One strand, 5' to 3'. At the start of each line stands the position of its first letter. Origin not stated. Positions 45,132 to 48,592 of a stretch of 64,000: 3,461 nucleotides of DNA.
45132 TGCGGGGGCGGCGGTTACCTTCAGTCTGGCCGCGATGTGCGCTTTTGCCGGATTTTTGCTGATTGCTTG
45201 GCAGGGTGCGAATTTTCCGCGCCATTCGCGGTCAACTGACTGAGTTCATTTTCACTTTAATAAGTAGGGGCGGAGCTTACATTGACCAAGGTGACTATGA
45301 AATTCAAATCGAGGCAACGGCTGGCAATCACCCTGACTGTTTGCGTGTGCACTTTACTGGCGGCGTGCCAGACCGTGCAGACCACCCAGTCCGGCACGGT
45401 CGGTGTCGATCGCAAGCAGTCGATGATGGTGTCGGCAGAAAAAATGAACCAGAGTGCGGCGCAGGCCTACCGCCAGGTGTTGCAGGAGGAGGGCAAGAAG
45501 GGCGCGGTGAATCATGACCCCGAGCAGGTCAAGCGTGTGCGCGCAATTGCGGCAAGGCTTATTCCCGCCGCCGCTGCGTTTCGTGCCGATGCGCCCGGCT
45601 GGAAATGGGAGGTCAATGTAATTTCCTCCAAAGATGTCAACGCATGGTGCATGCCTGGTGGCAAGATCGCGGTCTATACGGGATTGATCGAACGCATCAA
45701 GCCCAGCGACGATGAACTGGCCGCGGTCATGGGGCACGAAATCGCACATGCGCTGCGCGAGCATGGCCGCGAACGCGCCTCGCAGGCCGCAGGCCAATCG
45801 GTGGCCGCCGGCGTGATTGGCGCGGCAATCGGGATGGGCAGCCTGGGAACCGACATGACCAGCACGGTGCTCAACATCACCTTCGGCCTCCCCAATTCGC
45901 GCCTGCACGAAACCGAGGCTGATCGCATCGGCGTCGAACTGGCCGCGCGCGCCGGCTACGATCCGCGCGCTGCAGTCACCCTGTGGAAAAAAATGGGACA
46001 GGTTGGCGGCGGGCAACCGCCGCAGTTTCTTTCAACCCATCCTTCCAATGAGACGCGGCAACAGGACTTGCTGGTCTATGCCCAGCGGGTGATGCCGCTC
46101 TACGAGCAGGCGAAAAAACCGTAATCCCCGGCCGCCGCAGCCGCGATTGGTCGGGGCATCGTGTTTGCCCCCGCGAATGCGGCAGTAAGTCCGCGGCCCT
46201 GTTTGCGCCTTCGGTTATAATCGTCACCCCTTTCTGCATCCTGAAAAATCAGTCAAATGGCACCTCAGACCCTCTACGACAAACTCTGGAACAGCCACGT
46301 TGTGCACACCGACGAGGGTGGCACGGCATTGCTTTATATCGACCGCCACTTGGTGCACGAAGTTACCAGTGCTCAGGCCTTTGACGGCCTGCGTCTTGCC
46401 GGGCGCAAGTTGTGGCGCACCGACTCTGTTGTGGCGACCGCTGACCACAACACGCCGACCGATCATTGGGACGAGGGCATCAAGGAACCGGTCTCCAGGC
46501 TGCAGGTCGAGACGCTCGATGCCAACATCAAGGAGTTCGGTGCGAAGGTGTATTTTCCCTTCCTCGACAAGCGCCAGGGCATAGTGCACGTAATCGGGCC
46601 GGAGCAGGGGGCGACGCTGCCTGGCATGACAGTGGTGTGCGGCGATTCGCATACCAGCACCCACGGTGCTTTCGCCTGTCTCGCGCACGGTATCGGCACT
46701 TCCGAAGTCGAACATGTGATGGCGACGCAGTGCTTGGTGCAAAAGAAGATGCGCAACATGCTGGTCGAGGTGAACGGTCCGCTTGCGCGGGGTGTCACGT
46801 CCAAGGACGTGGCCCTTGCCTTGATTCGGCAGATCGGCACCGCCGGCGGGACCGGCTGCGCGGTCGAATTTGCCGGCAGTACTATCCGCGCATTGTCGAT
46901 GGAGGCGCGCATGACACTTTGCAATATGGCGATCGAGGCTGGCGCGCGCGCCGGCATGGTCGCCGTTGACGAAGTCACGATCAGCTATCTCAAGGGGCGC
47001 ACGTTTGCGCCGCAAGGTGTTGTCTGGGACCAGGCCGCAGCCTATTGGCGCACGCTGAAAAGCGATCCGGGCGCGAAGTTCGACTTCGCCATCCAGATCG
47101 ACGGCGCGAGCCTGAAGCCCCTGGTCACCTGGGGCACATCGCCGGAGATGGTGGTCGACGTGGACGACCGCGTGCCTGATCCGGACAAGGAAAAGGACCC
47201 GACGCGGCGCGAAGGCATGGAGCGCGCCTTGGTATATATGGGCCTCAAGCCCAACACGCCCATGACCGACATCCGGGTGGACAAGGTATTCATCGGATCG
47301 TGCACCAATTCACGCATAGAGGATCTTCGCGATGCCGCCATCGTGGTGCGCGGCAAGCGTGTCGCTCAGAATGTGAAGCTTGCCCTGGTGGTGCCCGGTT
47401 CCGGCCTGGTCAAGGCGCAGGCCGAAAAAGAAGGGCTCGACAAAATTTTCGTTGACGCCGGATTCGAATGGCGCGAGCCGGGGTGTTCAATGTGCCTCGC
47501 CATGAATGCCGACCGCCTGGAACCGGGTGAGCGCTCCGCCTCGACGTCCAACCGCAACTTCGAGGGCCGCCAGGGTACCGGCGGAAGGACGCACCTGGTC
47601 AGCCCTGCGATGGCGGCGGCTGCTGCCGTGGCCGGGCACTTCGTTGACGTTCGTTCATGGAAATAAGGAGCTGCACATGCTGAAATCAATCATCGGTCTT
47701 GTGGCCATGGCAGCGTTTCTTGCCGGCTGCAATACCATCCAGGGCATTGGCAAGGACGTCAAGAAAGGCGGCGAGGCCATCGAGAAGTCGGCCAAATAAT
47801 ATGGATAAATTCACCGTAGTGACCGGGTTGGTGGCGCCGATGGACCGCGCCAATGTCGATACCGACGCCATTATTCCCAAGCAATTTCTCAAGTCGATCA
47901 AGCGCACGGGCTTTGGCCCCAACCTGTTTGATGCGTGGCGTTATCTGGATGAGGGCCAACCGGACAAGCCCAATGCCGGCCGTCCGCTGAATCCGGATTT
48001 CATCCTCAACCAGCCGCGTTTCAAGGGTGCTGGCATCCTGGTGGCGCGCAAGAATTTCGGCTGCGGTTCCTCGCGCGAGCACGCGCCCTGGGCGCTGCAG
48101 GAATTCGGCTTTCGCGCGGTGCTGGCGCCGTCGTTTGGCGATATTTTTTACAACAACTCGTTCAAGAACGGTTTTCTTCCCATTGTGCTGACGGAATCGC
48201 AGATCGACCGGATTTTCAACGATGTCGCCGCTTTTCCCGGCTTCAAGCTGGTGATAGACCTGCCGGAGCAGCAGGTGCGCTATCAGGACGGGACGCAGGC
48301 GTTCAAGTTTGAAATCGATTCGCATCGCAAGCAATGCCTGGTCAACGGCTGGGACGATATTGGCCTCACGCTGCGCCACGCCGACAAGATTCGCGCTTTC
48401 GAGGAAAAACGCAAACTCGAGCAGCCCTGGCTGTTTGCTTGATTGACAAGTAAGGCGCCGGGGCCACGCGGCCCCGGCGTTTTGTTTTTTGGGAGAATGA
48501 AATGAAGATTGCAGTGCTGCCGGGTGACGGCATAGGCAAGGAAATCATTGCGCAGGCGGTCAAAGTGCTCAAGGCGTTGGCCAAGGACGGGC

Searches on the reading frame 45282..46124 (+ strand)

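Call 50: search_protein_families(library=pfam, proteins=[window:45282-46124:+], max_evalue=0.000001)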
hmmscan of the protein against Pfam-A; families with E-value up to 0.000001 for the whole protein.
window:45282-46124:+ (280 aa): 1 family
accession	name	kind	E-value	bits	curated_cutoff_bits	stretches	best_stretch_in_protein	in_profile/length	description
PF01435.24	Peptidase_M48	-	1.6e-38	132.8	20.3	1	84-263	5-182/186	Peptidase family M48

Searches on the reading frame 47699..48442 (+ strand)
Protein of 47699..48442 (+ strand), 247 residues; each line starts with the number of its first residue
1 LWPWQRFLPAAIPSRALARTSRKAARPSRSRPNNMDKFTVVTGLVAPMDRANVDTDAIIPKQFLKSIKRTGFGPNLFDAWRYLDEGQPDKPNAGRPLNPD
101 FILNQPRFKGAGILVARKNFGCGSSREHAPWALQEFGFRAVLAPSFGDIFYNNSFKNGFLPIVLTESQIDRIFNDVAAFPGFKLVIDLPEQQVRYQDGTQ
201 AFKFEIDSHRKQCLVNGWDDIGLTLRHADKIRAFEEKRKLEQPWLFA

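Call 50: search_protein_families(library=pfam, proteins=[window:47699-48442:+], max_evalue=0.000001)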
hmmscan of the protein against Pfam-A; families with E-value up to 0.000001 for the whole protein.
window:47699-48442:+ (247 aa): 1 family
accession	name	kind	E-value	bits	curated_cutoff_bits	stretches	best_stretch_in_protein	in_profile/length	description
PF00694.25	Aconitase_C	-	7.2e-40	136.8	22.8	1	35-166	1-130/131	Aconitase C-terminal domain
